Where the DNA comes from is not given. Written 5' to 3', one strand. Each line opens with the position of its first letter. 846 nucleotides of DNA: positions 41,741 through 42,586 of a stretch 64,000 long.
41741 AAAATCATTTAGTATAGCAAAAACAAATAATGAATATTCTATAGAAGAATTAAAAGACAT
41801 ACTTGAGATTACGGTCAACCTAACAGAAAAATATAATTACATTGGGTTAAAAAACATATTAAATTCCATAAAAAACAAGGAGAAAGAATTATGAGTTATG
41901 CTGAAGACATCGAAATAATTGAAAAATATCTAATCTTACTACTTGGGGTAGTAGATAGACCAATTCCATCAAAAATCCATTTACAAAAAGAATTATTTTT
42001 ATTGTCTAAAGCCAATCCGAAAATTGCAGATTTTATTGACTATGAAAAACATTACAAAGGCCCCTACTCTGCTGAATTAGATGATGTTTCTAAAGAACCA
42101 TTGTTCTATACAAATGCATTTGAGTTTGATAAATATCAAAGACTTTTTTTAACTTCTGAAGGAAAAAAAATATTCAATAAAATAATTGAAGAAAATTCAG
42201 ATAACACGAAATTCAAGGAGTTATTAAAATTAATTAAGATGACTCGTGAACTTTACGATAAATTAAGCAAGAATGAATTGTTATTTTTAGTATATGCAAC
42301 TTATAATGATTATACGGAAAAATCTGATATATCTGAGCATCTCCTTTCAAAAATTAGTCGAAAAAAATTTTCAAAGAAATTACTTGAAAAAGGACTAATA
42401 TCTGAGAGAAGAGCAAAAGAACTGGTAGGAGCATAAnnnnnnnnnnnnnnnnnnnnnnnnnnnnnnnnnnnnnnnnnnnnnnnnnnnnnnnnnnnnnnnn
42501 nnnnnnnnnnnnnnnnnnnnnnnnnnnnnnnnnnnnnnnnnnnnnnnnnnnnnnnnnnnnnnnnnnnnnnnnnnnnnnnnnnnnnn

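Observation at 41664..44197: Divergent four-gene operon around a Panacea (DUF4065) protein: candidate new PanA-toxin-like system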

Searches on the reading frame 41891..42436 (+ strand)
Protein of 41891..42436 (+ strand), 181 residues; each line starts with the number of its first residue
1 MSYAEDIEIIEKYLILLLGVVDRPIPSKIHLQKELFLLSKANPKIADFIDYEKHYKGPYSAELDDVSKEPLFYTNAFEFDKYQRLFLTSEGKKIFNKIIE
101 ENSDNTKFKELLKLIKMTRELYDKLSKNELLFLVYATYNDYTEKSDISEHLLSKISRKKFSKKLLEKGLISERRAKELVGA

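Call 3: search_protein_families(library=pfam, proteins=[window:41891-42436:+], max_evalue=1)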
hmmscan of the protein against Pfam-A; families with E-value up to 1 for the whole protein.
window:41891-42436:+ (181 aa): 2 families
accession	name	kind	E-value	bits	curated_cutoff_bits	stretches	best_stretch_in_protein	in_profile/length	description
PF20263.4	LYRM2-like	-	0.074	14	26.8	0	113-167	4-57/85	LYR motif-containing protein 2-like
PF00637.26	Clathrin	-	0.17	12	29.6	0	96-174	11-90/143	Region in Clathrin and VPS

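Call 4: search_protein_families(library=padloc, proteins=[window:41891-42436:+], max_evalue=1)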
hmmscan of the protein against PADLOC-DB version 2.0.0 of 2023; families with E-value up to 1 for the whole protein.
window:41891-42436:+ (181 aa): 2 families
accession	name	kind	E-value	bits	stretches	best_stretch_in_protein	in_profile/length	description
PDLC04505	PDC-M19A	-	1.3e-07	29.4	1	12-163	6-142/294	-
PDLC02990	DarG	-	1.8e-06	25.7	1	12-159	174-311/329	-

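Call 5: search_protein_families(library=ncbifam, proteins=[window:41891-42436:+], max_evalue=1)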
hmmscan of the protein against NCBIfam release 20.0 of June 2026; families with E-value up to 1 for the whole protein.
window:41891-42436:+ (181 aa): 2 families
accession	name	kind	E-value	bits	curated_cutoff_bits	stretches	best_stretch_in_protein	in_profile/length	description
NF048014.1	antitoxin_DarG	equivalog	0.00079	18.8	250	1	24-150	185-314/338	type II toxin-antitoxin system antitoxin DNA ADP-ribosyl glycohydrolase DarG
NF003025.0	PRK03902.1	equivalog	0.083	12.9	138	1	77-117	52-89/142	transcriptional regulator MntR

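Call 6: search_solved_structures(query=window:41891-42436:+, max_evalue=10, show_alignments=2)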
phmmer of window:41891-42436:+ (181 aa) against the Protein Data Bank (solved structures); distinct sequences matched with E-value up to 10: 8.
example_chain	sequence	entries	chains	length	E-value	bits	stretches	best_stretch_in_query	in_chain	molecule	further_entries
3okq_A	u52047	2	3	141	0.015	18.7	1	40-76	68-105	Bud site selection protein 6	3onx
6kk9_O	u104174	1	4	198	0.25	14.7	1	136-174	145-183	Outer Surface Protein A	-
8g8i_A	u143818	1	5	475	0.28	14.6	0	96-123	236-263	C3HR3_9r_shift4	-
2oy7_A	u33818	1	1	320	0.84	13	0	136-174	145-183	Outer surface protein A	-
6zvj_F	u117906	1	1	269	1.3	12.3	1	112-150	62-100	Eukaryotic translation initiation factor 3 subunit F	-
6yam_q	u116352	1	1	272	1.4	12.3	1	112-149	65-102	Eukaryotic translation initiation factor 3 subunit F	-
2oy8_A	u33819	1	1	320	1.6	12.1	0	136-175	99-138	Outer surface protein A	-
9jsa_A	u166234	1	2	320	7.3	9.9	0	136-175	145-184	Outer Surface Protein A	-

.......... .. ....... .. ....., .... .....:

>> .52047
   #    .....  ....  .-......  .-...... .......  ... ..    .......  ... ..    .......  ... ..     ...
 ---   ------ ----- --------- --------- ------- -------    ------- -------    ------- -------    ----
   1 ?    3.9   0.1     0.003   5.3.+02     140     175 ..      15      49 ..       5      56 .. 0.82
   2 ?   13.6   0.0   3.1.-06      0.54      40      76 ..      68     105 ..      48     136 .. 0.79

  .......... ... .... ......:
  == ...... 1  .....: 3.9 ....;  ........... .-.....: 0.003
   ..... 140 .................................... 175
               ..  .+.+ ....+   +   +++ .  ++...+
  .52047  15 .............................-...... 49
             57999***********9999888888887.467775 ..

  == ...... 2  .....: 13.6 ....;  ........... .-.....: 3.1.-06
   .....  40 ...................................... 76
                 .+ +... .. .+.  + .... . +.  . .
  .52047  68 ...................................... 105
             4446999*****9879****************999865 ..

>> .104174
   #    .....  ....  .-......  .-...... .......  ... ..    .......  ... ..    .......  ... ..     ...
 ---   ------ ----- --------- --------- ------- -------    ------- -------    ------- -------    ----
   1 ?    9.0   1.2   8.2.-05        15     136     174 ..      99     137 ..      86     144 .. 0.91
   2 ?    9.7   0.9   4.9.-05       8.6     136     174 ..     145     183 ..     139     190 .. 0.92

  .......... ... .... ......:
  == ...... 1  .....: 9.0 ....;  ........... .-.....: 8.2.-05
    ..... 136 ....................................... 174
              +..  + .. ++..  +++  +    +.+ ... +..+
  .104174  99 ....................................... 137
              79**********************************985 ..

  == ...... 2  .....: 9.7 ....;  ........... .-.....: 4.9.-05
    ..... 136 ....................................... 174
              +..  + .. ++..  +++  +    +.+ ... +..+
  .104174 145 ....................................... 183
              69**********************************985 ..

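Call 7: search_protein_families(library=phrogs, proteins=[window:41891-42436:+], max_evalue=1)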
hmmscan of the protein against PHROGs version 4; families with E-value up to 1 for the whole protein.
window:41891-42436:+ (181 aa): 4 families
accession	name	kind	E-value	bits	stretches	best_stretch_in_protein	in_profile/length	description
phrog_11046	-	transcription regulation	0.0093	16.8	1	127-176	9-59/94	transcriptional regulator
phrog_9665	-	transcription regulation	0.056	14.4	0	104-151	9-56/118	transcriptional regulator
phrog_2996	-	unknown function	0.062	14.5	1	159-173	17-31/54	-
phrog_1058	-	unknown function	0.38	11.8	1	90-163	49-119/134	-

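Call 8: find_homologous_proteins(query=window:41891-42436:+, max_evalue=0.001)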
Query window:41891-42436:+ (181 aa): 99 proteins with E <= 0.001 among 839 candidates.
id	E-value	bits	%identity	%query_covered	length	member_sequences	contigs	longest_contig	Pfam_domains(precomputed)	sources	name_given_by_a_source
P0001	8.4e-98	343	90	100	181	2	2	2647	-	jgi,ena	-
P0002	5.9e-96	337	88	94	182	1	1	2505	-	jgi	jgi:hypothetical protein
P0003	3.0e-78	280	71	100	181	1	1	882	-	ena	-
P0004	1.3e-73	265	69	96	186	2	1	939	-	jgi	-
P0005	1.9e-73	264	69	97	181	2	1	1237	-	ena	-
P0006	4.2e-73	263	68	97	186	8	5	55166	-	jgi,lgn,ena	jgi:uncharacterized protein YwgA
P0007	3.2e-70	254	66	97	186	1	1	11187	-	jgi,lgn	jgi:uncharacterized protein YwgA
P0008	3.3e-66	240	64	97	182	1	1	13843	-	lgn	-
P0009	1.2e-64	235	62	97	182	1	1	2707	-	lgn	-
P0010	4.1e-63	230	61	97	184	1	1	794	-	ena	-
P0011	2.9e-61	224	58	92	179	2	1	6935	-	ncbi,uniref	ncbi:MAG: hypothetical protein ACUVXA_13805 [Candidatus Jordarchaeum sp.]|uniref:hypothetical protei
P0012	8.1e-60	220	58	97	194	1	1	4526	-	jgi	jgi:DNA-binding MarR family transcriptional regulator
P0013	1.4e-58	216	56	99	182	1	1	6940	-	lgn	-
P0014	2.9e-57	211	57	96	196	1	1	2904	-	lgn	-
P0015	3.1e-57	211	58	95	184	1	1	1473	-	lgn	-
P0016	1.0e-56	210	54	98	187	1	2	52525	-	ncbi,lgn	ncbi:MAG: hypothetical protein QXW47_10020 [Candidatus Jordarchaeales archaeon]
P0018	9.7e-56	206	56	96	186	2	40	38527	-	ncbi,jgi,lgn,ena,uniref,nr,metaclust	ncbi:MAG: hypothetical protein GW779_06130 [Candidatus Altiarchaeum hamiconexum]|uniref:Antitoxin So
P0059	3.2e-49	185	48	98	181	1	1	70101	-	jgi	jgi:uncharacterized protein YwgA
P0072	8.3e-44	168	46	91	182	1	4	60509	-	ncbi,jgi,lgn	jgi:uncharacterized protein YwgA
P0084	1.7e-37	147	44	96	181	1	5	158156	-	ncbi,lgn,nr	ncbi:hypothetical protein HYV81_00220 [Candidatus Woesearchaeota archaeon]|nr:hypothetical protein [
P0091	1.9e-26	111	39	98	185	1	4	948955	-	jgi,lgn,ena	jgi:hypothetical protein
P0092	4.2e-25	107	40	95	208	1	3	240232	-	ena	-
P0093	4.5e-12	64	33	97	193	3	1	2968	PF03683.20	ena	-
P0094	6.7e-10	57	30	97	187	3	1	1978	PF03683.20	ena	-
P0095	2.4e-9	55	35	92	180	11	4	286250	-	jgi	jgi:hypothetical protein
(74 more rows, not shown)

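Call 25: search_protein_families(library=pfam, alignment_id=A2, max_evalue=1)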
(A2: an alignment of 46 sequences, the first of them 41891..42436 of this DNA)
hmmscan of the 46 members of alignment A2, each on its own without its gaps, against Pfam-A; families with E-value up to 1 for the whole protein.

A. member 1, window:41891-42436:+ (181 aa): 2 families
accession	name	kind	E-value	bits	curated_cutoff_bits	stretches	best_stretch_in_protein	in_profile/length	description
PF20263.4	LYRM2-like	-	0.074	14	26.8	0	113-167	4-57/85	LYR motif-containing protein 2-like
PF00637.26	Clathrin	-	0.17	12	29.6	0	96-174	11-90/143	Region in Clathrin and VPS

B. families by the number of members that match (of 46 scanned): 49 families (the first 25 are shown)
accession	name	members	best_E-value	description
PF20612.3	SHOCT_2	19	0.00069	SHOCT domain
PF07063.19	HGLS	18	0.00047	2-oxoadipate dioxygenase/decarboxylase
PF22381.2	Staph_reg_Sar_Rot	8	0.0056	Transcriptional regulator SarA/Rot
PF00637.26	Clathrin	5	0.00011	Region in Clathrin and VPS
PF24400.1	DUF7544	5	0.15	Family of unknown function (DUF7544)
PF13309.12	HTH_22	3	0.011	HTH domain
PF10199.14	Adaptin_binding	3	0.013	Alpha and gamma adaptin binding protein p34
PF18469.7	PH_18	3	0.018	Pleckstrin homology domain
PF22575.2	Vir1p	3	0.15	Virilizer, yeast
PF03683.19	UPF0175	2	6.7e-08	Uncharacterised protein family (UPF0175)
PF14277.12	DUF4364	2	0.0033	Domain of unknown function (DUF4364)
PF10415.14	FumaraseC_C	2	0.029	Fumarase C C-terminus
PF08032.17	SpoU_sub_bind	2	0.052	RNA 2'-O ribose methyltransferase substrate binding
PF09127.17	Leuk-A4-hydro_C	1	0.015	Leukotriene A4 hydrolase, C-terminal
PF21233.3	RIOX1_C_WH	1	0.015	Ribosomal oxygenase 1, C-terminal winged helix domain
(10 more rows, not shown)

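Call 30: search_solved_structures(query=A2, max_evalue=10, show_alignments=3)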
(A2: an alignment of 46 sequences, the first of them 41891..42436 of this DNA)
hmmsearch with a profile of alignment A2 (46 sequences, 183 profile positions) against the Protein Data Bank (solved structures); distinct sequences matched with E-value up to 10: 3.
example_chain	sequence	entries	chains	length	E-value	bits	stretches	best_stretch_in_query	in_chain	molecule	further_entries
6oaw_A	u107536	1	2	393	0.0033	20.2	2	96-131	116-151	WYL1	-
2eth_A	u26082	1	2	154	0.25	14.1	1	43-103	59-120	transcriptional regulator, putative, Mar family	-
7yk3_B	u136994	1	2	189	0.8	12.4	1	27-100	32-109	DNA ADP-ribosyl glycohydrolase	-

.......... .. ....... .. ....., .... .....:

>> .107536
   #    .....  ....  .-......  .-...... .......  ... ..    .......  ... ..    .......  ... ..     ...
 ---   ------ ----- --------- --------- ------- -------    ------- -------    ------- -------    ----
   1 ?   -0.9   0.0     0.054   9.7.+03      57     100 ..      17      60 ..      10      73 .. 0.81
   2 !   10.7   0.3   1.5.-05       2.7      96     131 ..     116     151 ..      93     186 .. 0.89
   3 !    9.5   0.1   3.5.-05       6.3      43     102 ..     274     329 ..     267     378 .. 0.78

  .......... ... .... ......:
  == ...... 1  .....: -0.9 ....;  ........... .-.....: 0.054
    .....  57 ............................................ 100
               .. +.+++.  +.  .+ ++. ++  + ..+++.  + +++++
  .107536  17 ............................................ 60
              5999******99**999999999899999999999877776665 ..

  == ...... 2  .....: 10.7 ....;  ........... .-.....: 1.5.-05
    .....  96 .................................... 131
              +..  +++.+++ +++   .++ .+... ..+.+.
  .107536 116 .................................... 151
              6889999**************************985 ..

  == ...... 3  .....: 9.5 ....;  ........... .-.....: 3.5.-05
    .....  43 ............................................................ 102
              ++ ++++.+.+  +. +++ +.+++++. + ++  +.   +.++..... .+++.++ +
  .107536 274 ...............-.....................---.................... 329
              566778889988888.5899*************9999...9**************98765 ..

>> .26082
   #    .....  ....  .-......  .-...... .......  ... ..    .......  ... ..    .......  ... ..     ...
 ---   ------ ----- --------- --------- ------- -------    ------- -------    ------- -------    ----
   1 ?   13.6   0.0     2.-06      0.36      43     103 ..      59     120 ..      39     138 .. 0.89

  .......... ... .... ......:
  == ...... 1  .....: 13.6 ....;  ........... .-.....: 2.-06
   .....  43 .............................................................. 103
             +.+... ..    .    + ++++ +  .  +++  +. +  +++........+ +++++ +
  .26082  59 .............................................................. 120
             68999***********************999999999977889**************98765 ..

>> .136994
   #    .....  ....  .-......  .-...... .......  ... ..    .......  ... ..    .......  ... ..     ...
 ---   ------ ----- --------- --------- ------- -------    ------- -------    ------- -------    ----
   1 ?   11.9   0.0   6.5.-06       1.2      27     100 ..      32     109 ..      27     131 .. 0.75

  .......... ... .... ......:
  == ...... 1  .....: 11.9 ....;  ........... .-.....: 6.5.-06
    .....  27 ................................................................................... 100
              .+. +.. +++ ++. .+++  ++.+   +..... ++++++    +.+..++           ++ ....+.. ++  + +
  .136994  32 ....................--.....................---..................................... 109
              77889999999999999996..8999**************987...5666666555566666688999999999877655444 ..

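Call 33: predict_structure(alignment_id=A2)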
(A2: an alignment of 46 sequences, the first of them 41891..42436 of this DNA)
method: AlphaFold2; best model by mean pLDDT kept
length: 181 residues; sequences in the alignment: 46
mean_pLDDT: 95.6   pTM: 0.89
mean pLDDT of the five models: 95.6, 95.4, 95.2, 94.4, 94.0
residues with pLDDT >= 90: 174; 70-90: 5; 50-70: 2; < 50: 0
segments of 3 or more residues with pLDDT < 50: none
pLDDT, mean of each block of 10 residues (from residue 1): 90 98 97 97 92 97 97 97 98 98 96 97 96 96 95 97 96 94 55
secondary structure, 60 per line:
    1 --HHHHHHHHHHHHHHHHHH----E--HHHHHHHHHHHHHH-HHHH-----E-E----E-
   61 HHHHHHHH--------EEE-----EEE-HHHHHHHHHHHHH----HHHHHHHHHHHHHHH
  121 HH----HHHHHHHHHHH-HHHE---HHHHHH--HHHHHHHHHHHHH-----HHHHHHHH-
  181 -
elements in order: H3-20 H28-41 H43-46 H61-68 E77-79 E85-87 H89-101 H106-122 H127-137 H146-151 H154-166 H172-179

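Call 42: search_protein_families(library=pfam, proteins=[P0018, P0006, P0011, P0016, P0059, P0072, P0084, P0091, P0092, P0095], max_evalue=10)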
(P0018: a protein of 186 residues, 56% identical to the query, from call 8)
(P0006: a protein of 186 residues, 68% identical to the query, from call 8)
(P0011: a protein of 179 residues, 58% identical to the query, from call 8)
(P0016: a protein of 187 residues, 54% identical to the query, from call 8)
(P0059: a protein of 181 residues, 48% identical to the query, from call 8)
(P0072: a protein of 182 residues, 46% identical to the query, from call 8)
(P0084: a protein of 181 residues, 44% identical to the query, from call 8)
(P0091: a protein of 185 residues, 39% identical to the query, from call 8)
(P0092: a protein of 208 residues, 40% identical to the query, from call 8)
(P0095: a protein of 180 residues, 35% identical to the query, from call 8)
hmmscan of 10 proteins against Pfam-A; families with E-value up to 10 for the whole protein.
P0018 (186 aa): 0 families

P0006 (186 aa): 1 family
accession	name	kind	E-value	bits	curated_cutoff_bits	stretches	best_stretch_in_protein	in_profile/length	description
PF07063.19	HGLS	-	0.0082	15.9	25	1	74-177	269-367/386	2-oxoadipate dioxygenase/decarboxylase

P0011 (179 aa): 6 families
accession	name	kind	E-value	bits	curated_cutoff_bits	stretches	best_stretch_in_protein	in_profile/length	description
PF07063.19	HGLS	-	0.00047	20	25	1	78-170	281-368/386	2-oxoadipate dioxygenase/decarboxylase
PF13309.12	HTH_22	-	0.011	16.2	29.6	1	133-166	5-38/63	HTH domain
PF20612.3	SHOCT_2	-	0.014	16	24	1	155-173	17-35/53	SHOCT domain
PF22381.2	Staph_reg_Sar_Rot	-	0.024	15.2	27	1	119-170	10-62/85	Transcriptional regulator SarA/Rot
PF18469.7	PH_18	-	0.078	13.4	26.6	1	93-169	50-115/140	Pleckstrin homology domain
PF10199.14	Adaptin_binding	-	0.47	11.7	32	1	99-125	61-87/98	Alpha and gamma adaptin binding protein p34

P0016 (187 aa): 2 families
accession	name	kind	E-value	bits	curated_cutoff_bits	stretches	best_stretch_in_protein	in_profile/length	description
PF20612.3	SHOCT_2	-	0.00069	20.2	24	1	161-179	17-35/53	SHOCT domain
PF07063.19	HGLS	-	0.017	14.9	25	1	75-176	272-368/386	2-oxoadipate dioxygenase/decarboxylase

P0059 (181 aa): 4 families
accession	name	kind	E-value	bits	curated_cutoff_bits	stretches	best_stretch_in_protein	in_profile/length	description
PF07063.19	HGLS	-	0.013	15.3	25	1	80-171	280-366/386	2-oxoadipate dioxygenase/decarboxylase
PF14125.13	DUF4292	-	0.09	12.9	23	1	80-115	47-81/209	Domain of unknown function (DUF4292)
PF20612.3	SHOCT_2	-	0.094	13.3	24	1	159-177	18-36/53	SHOCT domain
PF20008.5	DUF6429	-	0.095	12.8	31.6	1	129-149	9-28/71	Domain of unknown function (DUF6429)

P0072 (182 aa): 5 families
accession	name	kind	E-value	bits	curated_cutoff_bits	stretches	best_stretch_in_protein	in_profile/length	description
PF09127.17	Leuk-A4-hydro_C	-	0.015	15.8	27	1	94-125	52-83/112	Leukotriene A4 hydrolase, C-terminal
PF09821.14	AAA_assoc_C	-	0.024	15.7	27.6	1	76-119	27-72/119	C-terminal AAA-associated domain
PF16947.10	Ferredoxin_N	-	0.072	13.6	25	1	74-105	31-62/65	N-terminal region of 4Fe-4S ferredoxin iron-sulfur binding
PF07823.17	CPDase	-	0.17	12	21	1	58-120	50-112/199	Cyclic phosphodiesterase-like protein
PF01371.25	Trp_repressor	-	0.18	12.3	27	1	97-146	13-62/88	Trp repressor protein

P0084 (181 aa): 1 family
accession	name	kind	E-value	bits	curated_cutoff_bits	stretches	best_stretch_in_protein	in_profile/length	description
PF21233.3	RIOX1_C_WH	-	0.015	15.7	27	1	130-170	88-125/129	Ribosomal oxygenase 1, C-terminal winged helix domain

P0091 (185 aa): 0 families

P0092 (208 aa): 0 families

P0095 (180 aa): 2 families
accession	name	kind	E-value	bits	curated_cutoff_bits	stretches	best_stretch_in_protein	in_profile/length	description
PF22575.2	Vir1p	-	0.15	10.2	29.5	1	34-103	342-412/922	Virilizer, yeast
PF24400.1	DUF7544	-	0.17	11.5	27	1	14-47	269-302/302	Family of unknown function (DUF7544)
